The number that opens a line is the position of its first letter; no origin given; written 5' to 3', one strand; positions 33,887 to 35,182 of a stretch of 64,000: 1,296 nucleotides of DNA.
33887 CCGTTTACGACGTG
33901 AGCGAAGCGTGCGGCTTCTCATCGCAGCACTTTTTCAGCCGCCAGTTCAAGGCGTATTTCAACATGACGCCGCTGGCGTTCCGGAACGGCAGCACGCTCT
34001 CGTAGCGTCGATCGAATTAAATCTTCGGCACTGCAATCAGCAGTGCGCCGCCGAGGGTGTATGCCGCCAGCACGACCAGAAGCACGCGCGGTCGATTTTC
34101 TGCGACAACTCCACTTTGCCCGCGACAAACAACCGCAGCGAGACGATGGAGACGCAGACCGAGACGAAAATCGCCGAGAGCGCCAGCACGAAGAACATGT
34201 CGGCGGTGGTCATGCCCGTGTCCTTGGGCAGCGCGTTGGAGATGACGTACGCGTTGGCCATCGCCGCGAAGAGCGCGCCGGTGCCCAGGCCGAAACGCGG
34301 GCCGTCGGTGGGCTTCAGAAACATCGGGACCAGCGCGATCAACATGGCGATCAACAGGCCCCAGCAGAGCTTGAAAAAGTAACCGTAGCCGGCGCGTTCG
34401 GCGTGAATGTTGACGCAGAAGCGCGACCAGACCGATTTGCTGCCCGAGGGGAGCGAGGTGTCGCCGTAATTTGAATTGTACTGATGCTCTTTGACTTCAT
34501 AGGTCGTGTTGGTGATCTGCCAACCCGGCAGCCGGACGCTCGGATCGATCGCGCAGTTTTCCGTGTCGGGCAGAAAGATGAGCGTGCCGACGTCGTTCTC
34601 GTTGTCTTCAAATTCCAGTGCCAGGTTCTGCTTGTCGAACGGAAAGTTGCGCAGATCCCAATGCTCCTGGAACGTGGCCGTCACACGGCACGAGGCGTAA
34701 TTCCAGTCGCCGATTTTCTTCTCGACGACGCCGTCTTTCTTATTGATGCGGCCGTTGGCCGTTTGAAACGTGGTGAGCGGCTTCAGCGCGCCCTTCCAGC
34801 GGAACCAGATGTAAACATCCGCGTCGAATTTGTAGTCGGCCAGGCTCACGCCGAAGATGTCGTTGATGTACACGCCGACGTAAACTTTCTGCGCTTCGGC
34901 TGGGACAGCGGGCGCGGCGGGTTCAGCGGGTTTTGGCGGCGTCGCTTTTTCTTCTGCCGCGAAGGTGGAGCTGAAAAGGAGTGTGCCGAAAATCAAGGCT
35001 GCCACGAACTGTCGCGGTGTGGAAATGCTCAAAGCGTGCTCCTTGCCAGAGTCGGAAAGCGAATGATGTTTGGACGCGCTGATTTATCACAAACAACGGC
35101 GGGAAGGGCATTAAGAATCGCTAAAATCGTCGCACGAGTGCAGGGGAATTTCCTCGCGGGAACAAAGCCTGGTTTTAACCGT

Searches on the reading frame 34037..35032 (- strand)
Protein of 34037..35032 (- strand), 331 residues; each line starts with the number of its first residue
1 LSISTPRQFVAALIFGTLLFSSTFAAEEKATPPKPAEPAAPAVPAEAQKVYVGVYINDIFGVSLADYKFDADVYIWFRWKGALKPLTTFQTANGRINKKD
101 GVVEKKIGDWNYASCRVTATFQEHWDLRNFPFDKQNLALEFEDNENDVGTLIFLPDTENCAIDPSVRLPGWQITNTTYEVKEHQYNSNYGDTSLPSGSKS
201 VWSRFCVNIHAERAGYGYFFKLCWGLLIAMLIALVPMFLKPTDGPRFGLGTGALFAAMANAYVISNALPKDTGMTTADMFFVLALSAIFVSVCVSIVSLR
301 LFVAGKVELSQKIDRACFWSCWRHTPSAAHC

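Call 3: search_protein_families(library=pfam, proteins=[window:34037-35032:-], max_evalue=1)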
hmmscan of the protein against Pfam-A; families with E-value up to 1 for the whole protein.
window:34037-35032:- (331 aa): 2 families
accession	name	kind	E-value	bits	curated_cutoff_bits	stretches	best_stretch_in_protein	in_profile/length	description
PF02931.28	Neur_chan_LBD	-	0.0016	18.3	26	1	119-181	122-185/216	Neurotransmitter-gated ion-channel ligand binding domain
PF04277.18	OAD_gamma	-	0.53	11.4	27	1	11-48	19-56/76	Oxaloacetate decarboxylase, gamma chain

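Call 4: search_protein_families(library=ncbifam, proteins=[window:34037-35032:-], max_evalue=1)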
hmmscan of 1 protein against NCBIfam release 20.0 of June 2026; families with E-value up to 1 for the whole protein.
window:34037-35032:- (331 aa): 2 families
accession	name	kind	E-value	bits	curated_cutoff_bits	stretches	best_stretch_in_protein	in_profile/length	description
TIGR00860.1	LIC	subfamily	8.7e-10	37.9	280.2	1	114-304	150-333/462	cation transporter family protein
NF033918.0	LGIC_1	subfamily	6.6e-07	29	500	1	122-317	103-298/305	ligand-gated ion channel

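Call 5: search_solved_structures(query=window:34037-35032:-, max_evalue=10, show_alignments=3)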
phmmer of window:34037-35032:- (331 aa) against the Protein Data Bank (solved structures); distinct sequences matched with E-value up to 10: 159 (the best 60 are shown).
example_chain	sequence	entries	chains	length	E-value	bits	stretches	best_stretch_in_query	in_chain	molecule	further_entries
6cdu_A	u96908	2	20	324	2.1e-11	46.7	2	115-316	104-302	chimeric alpha1GABAA receptor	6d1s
2vl0_A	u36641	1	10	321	9.8e-11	44.5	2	115-297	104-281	Cys-loop ligand-gated ion channel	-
5heu_A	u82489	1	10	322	1e-10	44.4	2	115-297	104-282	Gamma-aminobutyric-acid receptor subunit beta-1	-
6v03_A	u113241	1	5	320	2.6e-10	43.1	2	115-297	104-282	Gamma-aminobutyric-acid receptor subunit beta-1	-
2yn6_A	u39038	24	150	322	2.7e-10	43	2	115-297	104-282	PENTAMERIC LIGAND-GATED ION CHANNEL ELIC | ELIC Pentameric Ligand Gated Ion Channel from Erwinia Chrysanthemi | Gamma-aminobutyric-acid receptor subunit beta-1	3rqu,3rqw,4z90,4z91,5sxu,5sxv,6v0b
5hej_A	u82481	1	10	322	3.5e-10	42.7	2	115-297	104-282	Gamma-aminobutyric-acid receptor subunit beta-1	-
2yks_A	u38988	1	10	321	4.3e-10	42.4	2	115-297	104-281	CYS-LOOP LIGAND-GATED ION CHANNEL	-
8d67_A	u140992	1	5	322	5.2e-10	42.1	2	115-297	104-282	Erwinia ligand-gated ion channel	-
3uq4_A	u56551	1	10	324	6e-10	41.9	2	115-297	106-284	Gamma-aminobutyric-acid receptor subunit beta-1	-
5hew_A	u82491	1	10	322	7.6e-10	41.6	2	115-297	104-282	Gamma-aminobutyric-acid receptor subunit beta-1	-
3uq5_A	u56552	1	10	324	8.9e-10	41.3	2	115-297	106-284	Gamma-aminobutyric-acid receptor subunit beta-1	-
3uq7_A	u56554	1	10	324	1e-09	41.1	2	115-297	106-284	Gamma-aminobutyric-acid receptor subunit beta-1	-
6hjx_B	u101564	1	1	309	1.1e-09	41.1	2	115-297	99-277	Cys-loop ligand-gated ion channel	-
6hjx_C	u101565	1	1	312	1.1e-09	41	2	115-297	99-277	Cys-loop ligand-gated ion channel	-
6ssi_A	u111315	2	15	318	1.4e-09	40.7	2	115-297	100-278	Cys-loop ligand-gated ion channel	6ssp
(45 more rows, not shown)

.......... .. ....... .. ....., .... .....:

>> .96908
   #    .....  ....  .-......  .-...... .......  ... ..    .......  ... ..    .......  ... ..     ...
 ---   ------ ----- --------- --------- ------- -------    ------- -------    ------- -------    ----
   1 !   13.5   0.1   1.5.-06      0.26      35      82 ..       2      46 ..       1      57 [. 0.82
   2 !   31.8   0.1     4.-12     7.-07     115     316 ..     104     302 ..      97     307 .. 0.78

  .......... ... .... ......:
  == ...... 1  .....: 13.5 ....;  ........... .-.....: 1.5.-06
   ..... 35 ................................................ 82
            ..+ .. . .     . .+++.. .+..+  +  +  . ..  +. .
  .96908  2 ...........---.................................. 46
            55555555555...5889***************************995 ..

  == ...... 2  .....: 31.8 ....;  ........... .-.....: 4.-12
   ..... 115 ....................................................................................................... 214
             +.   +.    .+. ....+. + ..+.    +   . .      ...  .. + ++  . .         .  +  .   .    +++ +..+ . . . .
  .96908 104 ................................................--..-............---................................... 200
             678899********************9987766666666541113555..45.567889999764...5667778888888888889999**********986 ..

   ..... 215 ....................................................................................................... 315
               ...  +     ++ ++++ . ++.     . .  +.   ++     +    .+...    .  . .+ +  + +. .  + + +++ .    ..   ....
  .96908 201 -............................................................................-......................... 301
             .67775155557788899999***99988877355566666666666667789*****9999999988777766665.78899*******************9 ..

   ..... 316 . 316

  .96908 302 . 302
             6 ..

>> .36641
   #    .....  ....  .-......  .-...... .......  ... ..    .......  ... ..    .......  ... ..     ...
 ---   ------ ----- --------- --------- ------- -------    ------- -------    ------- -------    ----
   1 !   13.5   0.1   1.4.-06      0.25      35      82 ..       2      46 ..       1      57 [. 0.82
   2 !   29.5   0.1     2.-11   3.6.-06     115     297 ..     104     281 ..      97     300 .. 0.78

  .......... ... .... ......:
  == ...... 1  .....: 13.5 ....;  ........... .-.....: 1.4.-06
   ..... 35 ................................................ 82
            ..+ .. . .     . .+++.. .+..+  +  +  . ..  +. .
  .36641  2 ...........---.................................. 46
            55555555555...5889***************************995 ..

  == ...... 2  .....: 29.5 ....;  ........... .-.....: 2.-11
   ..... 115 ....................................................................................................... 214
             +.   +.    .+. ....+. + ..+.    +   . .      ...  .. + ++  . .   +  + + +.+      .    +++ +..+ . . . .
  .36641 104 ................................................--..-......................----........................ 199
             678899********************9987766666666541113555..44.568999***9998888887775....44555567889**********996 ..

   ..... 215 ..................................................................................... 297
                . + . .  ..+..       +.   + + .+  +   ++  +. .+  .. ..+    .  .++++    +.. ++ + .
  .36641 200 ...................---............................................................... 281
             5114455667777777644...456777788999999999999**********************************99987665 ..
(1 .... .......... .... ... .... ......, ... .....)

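Call 8: find_homologous_proteins(query=window:34040-35032:-)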
Query window:34040-35032:- (331 aa): 240 proteins with E <= 0.001 among 5895 candidates; the best 120 are listed.
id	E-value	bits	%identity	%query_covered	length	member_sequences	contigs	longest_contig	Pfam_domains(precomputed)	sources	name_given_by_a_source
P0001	1.3e-227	772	100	100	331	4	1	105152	-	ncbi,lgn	-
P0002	2.4e-177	607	82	94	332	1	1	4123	-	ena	-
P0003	8.3e-169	579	84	88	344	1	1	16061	-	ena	-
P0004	1.1e-166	572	82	88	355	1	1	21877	-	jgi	jgi:hypothetical protein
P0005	5.8e-162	557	85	82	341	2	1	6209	-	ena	-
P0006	1.2e-151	523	71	94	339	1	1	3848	-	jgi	jgi:hypothetical protein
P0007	1.4e-151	522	74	89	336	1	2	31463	-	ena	-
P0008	1.0e-146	506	73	88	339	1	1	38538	-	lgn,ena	-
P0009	1.7e-87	312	51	81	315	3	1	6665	-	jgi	jgi:hypothetical protein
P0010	1.9e-87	312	50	82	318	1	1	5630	-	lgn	-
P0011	2.9e-87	311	48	93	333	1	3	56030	-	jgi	jgi:hypothetical protein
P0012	3.8e-87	311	49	82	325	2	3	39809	PF02931.29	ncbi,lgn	-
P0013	8.9e-87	309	48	89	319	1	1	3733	-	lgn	-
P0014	2.8e-86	308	49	81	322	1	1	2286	PF02931.29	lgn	-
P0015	3.8e-85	304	48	84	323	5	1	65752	PF02931.29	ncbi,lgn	ncbi:MAG: hypothetical protein ABIL44_01805 [candidate division WOR-3 bacterium]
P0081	1.6e-64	236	42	83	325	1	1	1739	PF06197.20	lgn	-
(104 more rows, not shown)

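Call 10: list_cluster_members(proteins=[P0001])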
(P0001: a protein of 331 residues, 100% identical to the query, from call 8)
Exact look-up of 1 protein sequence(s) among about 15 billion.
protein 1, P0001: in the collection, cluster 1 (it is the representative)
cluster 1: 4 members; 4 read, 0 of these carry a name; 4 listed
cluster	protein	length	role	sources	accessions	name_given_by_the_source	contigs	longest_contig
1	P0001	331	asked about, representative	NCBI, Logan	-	-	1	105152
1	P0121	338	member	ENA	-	-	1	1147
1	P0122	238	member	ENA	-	-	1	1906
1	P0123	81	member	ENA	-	-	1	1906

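Call 11: find_encoding_contigs(protein=P0001, flank=3000, max_places=10)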
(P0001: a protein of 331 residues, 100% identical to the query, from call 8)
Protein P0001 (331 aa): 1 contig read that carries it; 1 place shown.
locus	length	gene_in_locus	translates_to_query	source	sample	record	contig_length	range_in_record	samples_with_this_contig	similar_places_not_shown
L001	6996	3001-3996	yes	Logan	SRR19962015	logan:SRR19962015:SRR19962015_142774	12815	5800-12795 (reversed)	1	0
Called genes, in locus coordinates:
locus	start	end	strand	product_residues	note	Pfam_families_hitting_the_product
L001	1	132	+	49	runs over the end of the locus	?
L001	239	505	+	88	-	-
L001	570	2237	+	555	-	-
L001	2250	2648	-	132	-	PF00072:Response_reg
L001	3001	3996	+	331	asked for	-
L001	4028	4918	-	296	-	PF12833:HTH_18, PF00165:HTH_AraC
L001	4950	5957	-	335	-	PF00107:ADH_zinc_N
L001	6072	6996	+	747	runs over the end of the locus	-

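Call 13: find_encoding_contigs(protein=P0121, flank=3000)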
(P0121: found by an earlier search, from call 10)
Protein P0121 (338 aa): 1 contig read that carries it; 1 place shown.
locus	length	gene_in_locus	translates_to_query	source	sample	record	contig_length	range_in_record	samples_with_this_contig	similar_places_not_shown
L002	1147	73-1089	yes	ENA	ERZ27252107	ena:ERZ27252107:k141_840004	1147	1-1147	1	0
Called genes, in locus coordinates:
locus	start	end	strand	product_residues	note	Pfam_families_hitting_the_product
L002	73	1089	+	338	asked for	-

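Call 14: find_encoding_contigs(protein=P0123, flank=3000)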
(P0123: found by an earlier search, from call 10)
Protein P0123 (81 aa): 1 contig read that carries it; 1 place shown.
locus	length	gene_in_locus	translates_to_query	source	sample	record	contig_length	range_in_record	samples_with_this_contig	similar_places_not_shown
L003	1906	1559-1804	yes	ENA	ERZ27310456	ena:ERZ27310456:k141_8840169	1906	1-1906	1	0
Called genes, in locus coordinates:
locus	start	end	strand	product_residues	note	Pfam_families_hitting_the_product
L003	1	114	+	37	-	?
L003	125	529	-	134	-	PF00072:Response_reg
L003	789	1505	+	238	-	-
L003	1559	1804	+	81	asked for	-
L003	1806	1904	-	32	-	?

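Call 15: find_encoding_contigs(protein=P0004, flank=6000)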
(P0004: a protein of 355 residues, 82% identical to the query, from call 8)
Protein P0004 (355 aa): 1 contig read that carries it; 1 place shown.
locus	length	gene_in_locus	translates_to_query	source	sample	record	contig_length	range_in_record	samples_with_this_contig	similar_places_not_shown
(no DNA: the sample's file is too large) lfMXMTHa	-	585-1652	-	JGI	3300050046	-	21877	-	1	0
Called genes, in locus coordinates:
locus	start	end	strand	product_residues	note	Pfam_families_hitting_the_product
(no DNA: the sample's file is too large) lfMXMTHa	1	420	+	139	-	?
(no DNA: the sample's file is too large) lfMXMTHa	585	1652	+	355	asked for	-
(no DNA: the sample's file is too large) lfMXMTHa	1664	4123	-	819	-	-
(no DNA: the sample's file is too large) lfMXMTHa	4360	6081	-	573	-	-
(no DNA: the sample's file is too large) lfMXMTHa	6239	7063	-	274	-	PF05721:PhyH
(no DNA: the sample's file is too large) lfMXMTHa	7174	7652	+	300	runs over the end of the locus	PF02311:AraC_binding, PF12833:HTH_18, PF00165:HTH_AraC (weak)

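Call 21: search_protein_families(library=pfam, proteins=[P0012, P0004, P0081], max_evalue=1)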
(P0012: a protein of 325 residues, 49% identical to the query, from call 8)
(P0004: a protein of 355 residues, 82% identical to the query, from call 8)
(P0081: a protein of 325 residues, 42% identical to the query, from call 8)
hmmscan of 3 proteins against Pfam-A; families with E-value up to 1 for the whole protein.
P0012 (325 aa): 2 families
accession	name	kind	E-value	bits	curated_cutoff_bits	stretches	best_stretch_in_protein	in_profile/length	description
PF02931.28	Neur_chan_LBD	-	2.4e-05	24.3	26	1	31-73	21-63/216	Neurotransmitter-gated ion-channel ligand binding domain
PF06197.19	DUF998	-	0.023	14.8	30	1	204-315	37-147/184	Protein of unknown function (DUF998)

P0004 (355 aa): 3 families
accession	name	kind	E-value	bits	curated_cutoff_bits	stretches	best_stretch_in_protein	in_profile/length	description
PF02931.28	Neur_chan_LBD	-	0.009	15.9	26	1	141-198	127-185/216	Neurotransmitter-gated ion-channel ligand binding domain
PF15820.10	ECSCR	-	0.025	14.9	27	1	2-36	17-51/104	Endothelial cell-specific chemotaxis regulator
PF06870.17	RNA_pol_I_A49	-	0.21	10.8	27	1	35-68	139-174/377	A49-like RNA polymerase I associated factor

P0081 (325 aa): 3 families
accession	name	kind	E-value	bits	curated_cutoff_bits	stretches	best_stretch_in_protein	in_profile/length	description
PF06197.19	DUF998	-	4.2e-07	30.2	30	1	210-320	45-155/184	Protein of unknown function (DUF998)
PF02931.28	Neur_chan_LBD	-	0.0049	16.8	26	0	101-199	118-214/216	Neurotransmitter-gated ion-channel ligand binding domain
PF02932.22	Neur_chan_memb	-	0.44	11.2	28.1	1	217-286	10-80/233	Neurotransmitter-gated ion-channel transmembrane region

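Call 24: find_related_loci(query=A1, collection=genome_contigs, flank=5000)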
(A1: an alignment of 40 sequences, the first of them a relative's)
Query A1 (338 aa) in genome_contigs; peptide patterns used: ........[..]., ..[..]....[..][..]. (x = any residue, [..] = any of these).
260 stretches matched a pattern; 189 encode a relative of the query (tblastn E <= 1e-3); the best 80 are kept; 80 distinct loci.
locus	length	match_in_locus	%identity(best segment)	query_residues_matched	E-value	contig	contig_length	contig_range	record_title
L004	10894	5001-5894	48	40-335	4e-94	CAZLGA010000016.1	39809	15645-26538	MAG TPA_asm: uncultured bacterium isolate binchicken_co40_5 genome assembly, contig: NODE_766_length_39809_cov_18.728053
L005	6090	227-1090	47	42-327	1e-89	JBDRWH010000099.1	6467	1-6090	MAG: candidate division WOR-3 bacterium isolate JZ-4_201808_bins_67 JZ-4_201808_bins_67_scaffold_99, whole genome shotgu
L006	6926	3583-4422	49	48-325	3e-88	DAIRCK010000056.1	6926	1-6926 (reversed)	MAG TPA_asm: bacterium isolate CTOTU1359 NODE_870_length_6926_cov_7.671372, whole genome shotgun sequence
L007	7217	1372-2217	46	46-325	6e-86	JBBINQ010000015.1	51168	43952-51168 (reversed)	MAG: candidate division WOR-3 bacterium isolate SLS170214_bin_26 NODE_852_length_51168_cov_14.727486, whole genome shotg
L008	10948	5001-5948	45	31-333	4e-85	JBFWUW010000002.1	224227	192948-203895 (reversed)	MAG: Pirellulales bacterium isolate CA_2019_TPBF_8 NODE_546_length_224227_cov_5.762552_TPBF, whole genome shotgun sequen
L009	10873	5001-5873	46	39-327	7e-85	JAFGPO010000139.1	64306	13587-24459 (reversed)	MAG: candidate division WOR-3 bacterium isolate Zod_Metabat.699 k87_12722420, whole genome shotgun sequence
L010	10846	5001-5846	46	46-325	5e-85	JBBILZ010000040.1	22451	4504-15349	MAG: candidate division WOR-3 bacterium isolate SIF170217_bin_220 NODE_1878_length_22451_cov_2.96237, whole genome shotg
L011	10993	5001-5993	44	8-325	6e-85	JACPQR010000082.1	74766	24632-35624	MAG: Deltaproteobacteria bacterium isolate NC_groundwater_658_Ag_B-0.1um_70_50 B_1_S1_Biohub_coassembly_k141_1769952, wh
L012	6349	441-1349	42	13-327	2e-83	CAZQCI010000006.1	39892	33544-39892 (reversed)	MAG TPA_asm: uncultured Nitrospiraceae bacterium isolate SRP342105_co2_53 genome assembly, contig: NODE_945_length_39892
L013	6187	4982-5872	44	39-333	2e-80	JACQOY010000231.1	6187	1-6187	MAG: Deltaproteobacteria bacterium isolate NC_groundwater_1293_Ag_S-0.2um_53_32 S_p2_S4_coassembly_k141_3752008, whole g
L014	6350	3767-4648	41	42-333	3e-77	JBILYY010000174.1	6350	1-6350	MAG: Bacteriovoracaceae bacterium isolate ME2019-04-20_3300044522_group8_bin52 Rohwer_bin1120_scaffold_7388_c1, whole ge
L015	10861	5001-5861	44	42-325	5e-75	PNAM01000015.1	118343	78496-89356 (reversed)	MAG: Myxococcales bacterium isolate palsa_1104 73.20110800_P1D.52_contig_1305, whole genome shotgun sequence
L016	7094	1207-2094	41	40-333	2e-74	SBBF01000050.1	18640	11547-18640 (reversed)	MAG: Nitrospira sp. isolate Bin_29_2_1 Hy_contig24663, whole genome shotgun sequence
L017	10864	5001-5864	44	49-333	6e-73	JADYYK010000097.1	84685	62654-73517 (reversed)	MAG: Deltaproteobacteria bacterium isolate SJ525 c_000000428384, whole genome shotgun sequence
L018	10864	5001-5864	43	49-333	3e-73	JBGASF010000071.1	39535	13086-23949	MAG: Polyangia bacterium isolate MAG_MBR_AS.47 MBRAS-47_NODE_71_length_39535_cov_4.796214, whole genome shotgun sequence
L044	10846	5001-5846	39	45-325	3e-64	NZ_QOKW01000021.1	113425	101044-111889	Roseomonas genomospecies 6 strain ATCC 49961 NODE_21_length_113425_cov_50.532048, whole genome shotgun sequence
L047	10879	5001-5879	38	33-327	8e-64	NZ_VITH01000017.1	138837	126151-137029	Azospirillum brasilense strain BR 11650 Ga0314197_117, whole genome shotgun sequence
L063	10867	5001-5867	37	40-327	3e-62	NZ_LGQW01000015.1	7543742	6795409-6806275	Azospirillum sp. TSH64 Contig01, whole genome shotgun sequence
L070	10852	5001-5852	37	45-327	2e-61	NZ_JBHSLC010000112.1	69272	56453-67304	Azospirillum himalayense strain CCUG 58760 velvet_auto_105_112, whole genome shotgun sequence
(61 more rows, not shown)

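Call 47: search_protein_families(library=pfam, proteins=[L063:2615-3733:+, L047:3785-4342:+, L047:4339-4926:+, L044:108-2654:+, L070:5976-6707:+], max_evalue=0.001)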
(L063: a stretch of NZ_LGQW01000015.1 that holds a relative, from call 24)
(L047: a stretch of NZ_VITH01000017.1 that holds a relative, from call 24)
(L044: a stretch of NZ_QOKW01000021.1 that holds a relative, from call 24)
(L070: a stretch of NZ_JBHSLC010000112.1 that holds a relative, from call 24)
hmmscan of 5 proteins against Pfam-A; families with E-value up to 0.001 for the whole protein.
L063:2615-3733:+ (372 aa): 1 family
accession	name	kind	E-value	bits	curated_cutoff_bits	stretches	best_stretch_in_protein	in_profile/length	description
PF06812.17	ImpA_N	-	8.7e-37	126.3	26.9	1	18-141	1-118/119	ImpA, N-terminal, type VI secretion system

L047:3785-4342:+ (185 aa): 1 family
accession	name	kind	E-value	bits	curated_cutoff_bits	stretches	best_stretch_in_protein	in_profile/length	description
PF05638.18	T6SS_HCP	-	2.4e-12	47.7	23.5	1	6-163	2-129/129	Type VI secretion system effector, Hcp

L047:4339-4926:+ (195 aa): 1 family
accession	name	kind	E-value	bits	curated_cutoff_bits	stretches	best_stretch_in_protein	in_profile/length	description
PF03350.21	UPF0114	-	9.2e-37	126.3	23.1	1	38-154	1-117/117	Uncharacterized protein family, UPF0114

L044:108-2654:+ (848 aa): 0 families

L070:5976-6707:+ (243 aa): 1 family
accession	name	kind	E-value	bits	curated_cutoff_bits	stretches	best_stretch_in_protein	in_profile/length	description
PF04402.19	SIMPL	-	4.9e-19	69.8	25.2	1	39-207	1-160/205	Protein of unknown function (DUF541)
